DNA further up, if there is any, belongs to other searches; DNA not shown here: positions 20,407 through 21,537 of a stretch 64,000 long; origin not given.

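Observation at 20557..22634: Translationally coupled LOR/SDH (TIGR00300, OCD-like) plus amidinotransferase-fold pair resembling a split, reordered ArgZ/AgrE arginine-to-proline route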

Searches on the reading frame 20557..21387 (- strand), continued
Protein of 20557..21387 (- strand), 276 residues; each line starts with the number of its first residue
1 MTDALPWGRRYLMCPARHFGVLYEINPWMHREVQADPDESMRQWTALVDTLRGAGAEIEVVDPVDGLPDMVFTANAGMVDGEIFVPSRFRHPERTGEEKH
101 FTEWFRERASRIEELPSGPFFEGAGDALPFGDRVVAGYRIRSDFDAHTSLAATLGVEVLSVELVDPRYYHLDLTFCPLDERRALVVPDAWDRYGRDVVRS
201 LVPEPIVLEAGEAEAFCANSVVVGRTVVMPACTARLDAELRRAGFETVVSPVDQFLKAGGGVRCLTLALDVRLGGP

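Call 83: search_protein_families(library=ncbifam, proteins=[L083:4911-5786:+, L084:4980-5801:+, P0124, P0123, P0127, L086:2935-3699:+], max_evalue=1e-20)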
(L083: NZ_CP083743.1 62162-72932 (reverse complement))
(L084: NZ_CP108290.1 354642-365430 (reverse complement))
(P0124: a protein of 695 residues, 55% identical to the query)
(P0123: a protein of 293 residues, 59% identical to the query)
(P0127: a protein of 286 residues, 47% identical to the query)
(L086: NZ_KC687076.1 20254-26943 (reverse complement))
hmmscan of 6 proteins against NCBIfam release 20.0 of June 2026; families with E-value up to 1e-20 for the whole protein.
L083:4911-5786:+ (291 aa): 3 families
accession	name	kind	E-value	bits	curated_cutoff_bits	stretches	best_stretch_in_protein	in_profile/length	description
NF045659.1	DiMArgaseDdahMtb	equivalog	6e-143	475.1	300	1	17-289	10-283/283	dimethylargininase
NF052232.1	Arg_dihydro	equivalog_domain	1e-57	195.4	450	1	32-287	4-265/266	arginine dihydrolase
NF052231.1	bifunc_ArgZ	exception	1.4e-55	188.8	1025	1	32-289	6-269/696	bifunctional arginine dihydrolase/ornithine cyclodeaminase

L084:4980-5801:+ (273 aa): 4 families
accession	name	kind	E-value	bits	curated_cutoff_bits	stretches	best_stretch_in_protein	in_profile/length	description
NF045659.1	DiMArgaseDdahMtb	equivalog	5.3e-116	386.7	300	1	3-270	16-283/283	dimethylargininase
NF052231.1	bifunc_ArgZ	exception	1.7e-59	201.7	1025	1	12-270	6-269/696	bifunctional arginine dihydrolase/ornithine cyclodeaminase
NF052232.1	Arg_dihydro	equivalog_domain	5.7e-59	199.5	450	1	11-268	3-265/266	arginine dihydrolase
NF045660.1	DiMthArgaseDdahStm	equivalog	8.4e-22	78.1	340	1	35-267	22-246/249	dimethylargininase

P0124 (695 aa): 70 families (the best 25 are shown)
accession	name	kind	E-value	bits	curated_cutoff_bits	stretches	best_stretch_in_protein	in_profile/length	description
NF003145.0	PRK04073.1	equivalog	1.1e-155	518.1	656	1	281-671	10-395/396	ornithine--oxo-acid transaminase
TIGR01885.1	Orn_aminotrans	equivalog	3.2e-139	464.1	378.4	1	282-665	8-395/402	ornithine--oxo-acid transaminase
NF002874.0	PRK03244.1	equivalog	2.2e-98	329.7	457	1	287-673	19-394/399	acetylornithine transaminase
TIGR00707.1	argD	subfamily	9.4e-94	314.3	410.05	1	287-670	3-379/381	acetylornithine/succinylornithine family transaminase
NF002325.0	PRK01278.1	subfamily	4.9e-91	305.3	372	1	288-670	8-385/395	acetylornithine transaminase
NF045659.1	DiMArgaseDdahMtb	equivalog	2.7e-83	279.4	300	1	9-268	24-282/283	dimethylargininase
NF008570.0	PRK11522.1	equivalog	6.5e-78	262.4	612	1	300-671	75-454/464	putrescine aminotransferase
NF004426.0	PRK05769.1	equivalog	1.4e-77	261.4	552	2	456-667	218-433/441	acetyl ornithine aminotransferase family protein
NF002797.0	PRK02936.1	equivalog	2.2e-77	260.4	496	1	289-671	7-377/385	acetylornithine transaminase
NF053554.1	prodigi_MAP_PigE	equivalog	6.8e-76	256.3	850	1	297-630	404-739/837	prodigiosin MAP biosynthesis aminotransferase PigE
NF003397.0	PRK04612.1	equivalog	2.5e-75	253.9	735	1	281-672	10-402/408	acetylornithine transaminase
NF003468.0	PRK05093.1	subfamily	1.6e-73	247.7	522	1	286-668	16-396/405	acetylornithine/succinyldiaminopimelate transaminase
NF005993.0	PRK08117.1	subfamily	2.1e-73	247.4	574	1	448-667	196-423/433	aspartate aminotransferase family protein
TIGR03246.1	arg_catab_astC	subfamily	6.9e-72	242.6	609.95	1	284-667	8-389/397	acetylornithine/succinylornithine family transaminase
NF002985.0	PRK03715.1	equivalog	4e-71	239.8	568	1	296-672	21-392/395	acetylornithine transaminase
NF052232.1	Arg_dihydro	equivalog_domain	9.2e-68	228.4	450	1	10-267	4-265/266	arginine dihydrolase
NF052231.1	bifunc_ArgZ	exception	1.1e-66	225.5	1025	1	10-271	6-271/696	bifunctional arginine dihydrolase/ornithine cyclodeaminase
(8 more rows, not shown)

P0123 (293 aa): 3 families
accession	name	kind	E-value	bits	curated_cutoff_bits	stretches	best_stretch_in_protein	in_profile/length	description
NF052231.1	bifunc_ArgZ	exception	2.8e-64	217.5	1025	1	22-288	6-271/696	bifunctional arginine dihydrolase/ornithine cyclodeaminase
NF052232.1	Arg_dihydro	equivalog_domain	4.6e-64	216.2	450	1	22-284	4-265/266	arginine dihydrolase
NF045659.1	DiMArgaseDdahMtb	equivalog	2.1e-60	204.3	300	1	20-285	23-282/283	dimethylargininase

P0127 (286 aa): 3 families
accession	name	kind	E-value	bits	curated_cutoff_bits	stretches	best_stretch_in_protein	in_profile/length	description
NF052231.1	bifunc_ArgZ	exception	1e-92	311.5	1025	1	2-275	2-278/696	bifunctional arginine dihydrolase/ornithine cyclodeaminase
NF052232.1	Arg_dihydro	equivalog_domain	2.4e-91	305.7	450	1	6-264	4-265/266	arginine dihydrolase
NF045659.1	DiMArgaseDdahMtb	equivalog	3.3e-82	275.8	300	1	2-266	21-283/283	dimethylargininase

L086:2935-3699:+ (254 aa): 2 families
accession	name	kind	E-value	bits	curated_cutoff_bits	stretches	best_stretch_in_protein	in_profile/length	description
NF045658.1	DiMArgaseDdah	equivalog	1.4e-147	490.2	450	1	1-254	1-254/254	dimethylargininase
NF045660.1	DiMthArgaseDdahStm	equivalog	9.8e-60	202.4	340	1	6-253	3-248/249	dimethylargininase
